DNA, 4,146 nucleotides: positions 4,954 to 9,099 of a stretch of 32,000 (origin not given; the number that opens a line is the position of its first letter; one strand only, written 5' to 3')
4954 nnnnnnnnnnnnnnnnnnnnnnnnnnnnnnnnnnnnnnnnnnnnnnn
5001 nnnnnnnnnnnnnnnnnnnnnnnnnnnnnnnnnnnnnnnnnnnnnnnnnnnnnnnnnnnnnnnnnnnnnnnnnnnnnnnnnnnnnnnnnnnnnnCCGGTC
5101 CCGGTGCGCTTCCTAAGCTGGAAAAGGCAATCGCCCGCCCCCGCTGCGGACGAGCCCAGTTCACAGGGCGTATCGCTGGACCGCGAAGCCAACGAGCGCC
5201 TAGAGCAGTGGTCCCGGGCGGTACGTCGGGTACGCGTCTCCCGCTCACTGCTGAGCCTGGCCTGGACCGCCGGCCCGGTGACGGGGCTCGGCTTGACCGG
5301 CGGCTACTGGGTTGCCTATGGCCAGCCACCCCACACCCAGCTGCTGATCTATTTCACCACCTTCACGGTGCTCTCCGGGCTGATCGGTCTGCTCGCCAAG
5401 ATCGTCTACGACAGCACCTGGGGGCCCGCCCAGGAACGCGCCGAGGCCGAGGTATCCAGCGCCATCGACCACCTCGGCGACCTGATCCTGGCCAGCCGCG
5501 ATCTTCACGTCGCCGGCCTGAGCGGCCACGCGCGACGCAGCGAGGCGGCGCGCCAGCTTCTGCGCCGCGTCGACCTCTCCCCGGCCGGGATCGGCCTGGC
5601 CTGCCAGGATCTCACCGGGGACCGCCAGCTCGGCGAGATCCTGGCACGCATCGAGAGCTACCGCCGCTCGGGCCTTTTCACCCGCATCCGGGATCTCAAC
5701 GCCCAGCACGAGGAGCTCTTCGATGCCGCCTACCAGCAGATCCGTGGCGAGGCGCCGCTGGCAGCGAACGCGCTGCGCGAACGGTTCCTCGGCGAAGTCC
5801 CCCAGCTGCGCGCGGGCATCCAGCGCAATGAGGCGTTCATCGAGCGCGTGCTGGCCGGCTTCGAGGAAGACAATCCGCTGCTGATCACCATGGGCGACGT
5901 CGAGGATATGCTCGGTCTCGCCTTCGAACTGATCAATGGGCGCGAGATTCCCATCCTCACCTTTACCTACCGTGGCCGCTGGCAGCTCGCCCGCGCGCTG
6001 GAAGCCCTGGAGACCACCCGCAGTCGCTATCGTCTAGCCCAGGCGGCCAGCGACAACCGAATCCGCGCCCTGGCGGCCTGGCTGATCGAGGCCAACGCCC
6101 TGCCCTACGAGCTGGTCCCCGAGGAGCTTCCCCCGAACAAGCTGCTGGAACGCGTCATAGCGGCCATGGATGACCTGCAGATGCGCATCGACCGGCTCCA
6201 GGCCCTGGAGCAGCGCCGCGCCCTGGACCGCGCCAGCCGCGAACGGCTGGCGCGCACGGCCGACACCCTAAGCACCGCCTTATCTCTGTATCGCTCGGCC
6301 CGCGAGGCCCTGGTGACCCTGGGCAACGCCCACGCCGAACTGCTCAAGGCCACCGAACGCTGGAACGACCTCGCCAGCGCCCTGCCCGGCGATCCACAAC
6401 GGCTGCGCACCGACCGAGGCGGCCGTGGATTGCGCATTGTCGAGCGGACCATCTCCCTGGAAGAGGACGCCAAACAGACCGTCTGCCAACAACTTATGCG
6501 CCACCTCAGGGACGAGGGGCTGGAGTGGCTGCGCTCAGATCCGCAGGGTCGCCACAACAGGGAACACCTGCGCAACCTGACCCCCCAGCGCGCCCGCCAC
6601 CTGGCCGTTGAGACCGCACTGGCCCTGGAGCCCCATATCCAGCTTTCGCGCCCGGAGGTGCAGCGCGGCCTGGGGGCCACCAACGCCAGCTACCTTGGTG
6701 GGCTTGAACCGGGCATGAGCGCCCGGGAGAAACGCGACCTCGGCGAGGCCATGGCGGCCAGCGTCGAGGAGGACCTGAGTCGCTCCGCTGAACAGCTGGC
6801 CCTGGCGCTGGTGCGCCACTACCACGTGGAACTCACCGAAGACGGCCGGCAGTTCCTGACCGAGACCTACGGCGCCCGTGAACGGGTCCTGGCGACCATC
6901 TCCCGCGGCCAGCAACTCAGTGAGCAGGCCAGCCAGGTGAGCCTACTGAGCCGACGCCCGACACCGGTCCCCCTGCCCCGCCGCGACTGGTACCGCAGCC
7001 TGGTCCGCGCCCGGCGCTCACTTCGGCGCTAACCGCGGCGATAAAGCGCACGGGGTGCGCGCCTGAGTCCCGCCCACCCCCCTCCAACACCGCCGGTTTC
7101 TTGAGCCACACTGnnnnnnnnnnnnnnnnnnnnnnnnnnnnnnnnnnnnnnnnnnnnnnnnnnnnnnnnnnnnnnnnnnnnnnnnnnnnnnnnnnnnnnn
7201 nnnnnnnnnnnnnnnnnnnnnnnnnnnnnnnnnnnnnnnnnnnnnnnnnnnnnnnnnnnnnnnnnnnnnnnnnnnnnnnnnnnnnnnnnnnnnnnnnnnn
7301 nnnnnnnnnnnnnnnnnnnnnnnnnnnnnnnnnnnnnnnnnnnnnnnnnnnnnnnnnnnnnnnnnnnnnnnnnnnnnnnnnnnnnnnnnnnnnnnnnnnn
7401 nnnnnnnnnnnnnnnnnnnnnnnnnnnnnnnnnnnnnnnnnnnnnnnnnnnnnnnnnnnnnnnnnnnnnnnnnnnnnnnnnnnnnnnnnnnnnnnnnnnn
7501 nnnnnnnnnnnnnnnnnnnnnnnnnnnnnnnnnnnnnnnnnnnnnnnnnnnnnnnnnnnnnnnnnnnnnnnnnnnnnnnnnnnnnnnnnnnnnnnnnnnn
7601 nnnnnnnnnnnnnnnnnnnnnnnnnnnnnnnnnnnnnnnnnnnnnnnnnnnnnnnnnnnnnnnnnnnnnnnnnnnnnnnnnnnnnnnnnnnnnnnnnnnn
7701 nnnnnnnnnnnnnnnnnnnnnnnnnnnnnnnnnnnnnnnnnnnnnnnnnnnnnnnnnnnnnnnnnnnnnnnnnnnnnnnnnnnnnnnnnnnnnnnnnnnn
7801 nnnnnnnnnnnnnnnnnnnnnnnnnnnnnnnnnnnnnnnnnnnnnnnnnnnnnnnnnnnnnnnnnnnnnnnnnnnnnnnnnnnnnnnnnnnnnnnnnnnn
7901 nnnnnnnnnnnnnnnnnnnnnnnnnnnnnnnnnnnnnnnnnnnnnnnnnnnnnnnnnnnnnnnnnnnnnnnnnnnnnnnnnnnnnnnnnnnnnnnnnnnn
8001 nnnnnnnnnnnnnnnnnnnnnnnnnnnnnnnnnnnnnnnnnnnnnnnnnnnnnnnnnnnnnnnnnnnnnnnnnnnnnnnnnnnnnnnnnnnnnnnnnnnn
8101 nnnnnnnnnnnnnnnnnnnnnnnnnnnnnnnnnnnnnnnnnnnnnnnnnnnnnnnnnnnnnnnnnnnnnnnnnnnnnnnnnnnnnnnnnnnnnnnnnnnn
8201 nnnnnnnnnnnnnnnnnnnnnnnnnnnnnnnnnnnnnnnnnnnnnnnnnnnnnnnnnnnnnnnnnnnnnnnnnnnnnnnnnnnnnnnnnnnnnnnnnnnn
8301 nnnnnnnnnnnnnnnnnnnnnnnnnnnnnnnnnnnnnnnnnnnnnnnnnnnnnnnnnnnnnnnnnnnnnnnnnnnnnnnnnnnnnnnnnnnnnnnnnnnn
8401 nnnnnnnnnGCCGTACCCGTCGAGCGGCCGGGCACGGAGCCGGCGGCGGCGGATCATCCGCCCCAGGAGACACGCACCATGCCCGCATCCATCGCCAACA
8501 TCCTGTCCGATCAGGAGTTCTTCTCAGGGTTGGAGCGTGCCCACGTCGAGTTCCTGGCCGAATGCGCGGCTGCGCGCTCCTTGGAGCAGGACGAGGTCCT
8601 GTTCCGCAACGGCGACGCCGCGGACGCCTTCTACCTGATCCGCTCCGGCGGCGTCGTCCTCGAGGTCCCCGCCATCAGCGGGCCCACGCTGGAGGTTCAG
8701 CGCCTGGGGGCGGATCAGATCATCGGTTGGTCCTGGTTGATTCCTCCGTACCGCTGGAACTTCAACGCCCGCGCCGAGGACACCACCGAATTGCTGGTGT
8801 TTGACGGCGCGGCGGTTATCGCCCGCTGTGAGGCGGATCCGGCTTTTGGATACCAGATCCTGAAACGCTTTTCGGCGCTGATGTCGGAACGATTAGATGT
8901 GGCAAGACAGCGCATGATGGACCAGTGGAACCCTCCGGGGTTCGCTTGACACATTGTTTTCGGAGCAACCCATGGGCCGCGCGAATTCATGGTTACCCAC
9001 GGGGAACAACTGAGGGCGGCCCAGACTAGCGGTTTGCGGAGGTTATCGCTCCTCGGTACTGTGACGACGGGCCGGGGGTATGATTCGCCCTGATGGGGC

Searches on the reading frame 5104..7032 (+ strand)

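Call 7: search_protein_families(library=ncbifam, proteins=[window:5104-7032:+], max_evalue=0.00001)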
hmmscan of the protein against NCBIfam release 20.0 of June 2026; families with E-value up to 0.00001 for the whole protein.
window:5104-7032:+ (642 aa): 0 families

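Call 14: search_protein_families(library=ncbifam, proteins=[window:5104-7032:+], max_evalue=0.01)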
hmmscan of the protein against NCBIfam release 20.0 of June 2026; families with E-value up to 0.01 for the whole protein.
window:5104-7032:+ (642 aa): 1 family
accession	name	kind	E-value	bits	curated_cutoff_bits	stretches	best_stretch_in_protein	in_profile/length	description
NF033441.0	BREX_BrxC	hypoth_equivalog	0.001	17.4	400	1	286-472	831-1017/1173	BREX system P-loop protein BrxC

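Call 82: search_protein_families(library=pfam, proteins=[window:5104-7032:+], max_evalue=0.001)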
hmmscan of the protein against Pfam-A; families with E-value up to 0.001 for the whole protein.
window:5104-7032:+ (642 aa): 0 families

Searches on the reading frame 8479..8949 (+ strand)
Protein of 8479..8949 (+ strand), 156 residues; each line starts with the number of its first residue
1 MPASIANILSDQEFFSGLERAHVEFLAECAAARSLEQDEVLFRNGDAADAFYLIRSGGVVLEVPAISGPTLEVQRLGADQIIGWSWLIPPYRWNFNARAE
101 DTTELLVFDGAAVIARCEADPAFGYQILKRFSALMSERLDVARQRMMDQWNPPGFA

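Call 14: search_protein_families(library=ncbifam, proteins=[window:8479-8949:+], max_evalue=0.01)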
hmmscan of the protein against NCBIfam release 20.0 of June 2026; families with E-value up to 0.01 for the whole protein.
window:8479-8949:+ (156 aa): 4 families
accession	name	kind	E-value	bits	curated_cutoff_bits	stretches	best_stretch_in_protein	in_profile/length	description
TIGR03896.1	cyc_nuc_ocin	subfamily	3.3e-07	30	161.05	1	15-139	146-270/317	bacteriocin-type transport-associated protein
NF041163.2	encap_f2b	equivalog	9.1e-05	21.7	400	1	9-127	73-193/450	family 2B encapsulin nanocompartment shell protein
NF058543.1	ActPatMycb56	equivalog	0.00052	19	460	1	13-83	2-71/317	acetyltransferase Pat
NF006901.0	PRK09392.1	equivalog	0.0057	16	211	1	8-132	8-131/236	transcriptional activator FtrB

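Call 82: search_protein_families(library=pfam, proteins=[window:8479-8949:+], max_evalue=0.001)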
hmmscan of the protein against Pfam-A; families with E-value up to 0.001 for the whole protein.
window:8479-8949:+ (156 aa): 1 family
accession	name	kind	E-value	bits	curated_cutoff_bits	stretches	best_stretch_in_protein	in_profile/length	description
PF00027.35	cNMP_binding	-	1.5e-11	44.5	27.5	1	33-117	2-86/89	Cyclic nucleotide-binding domain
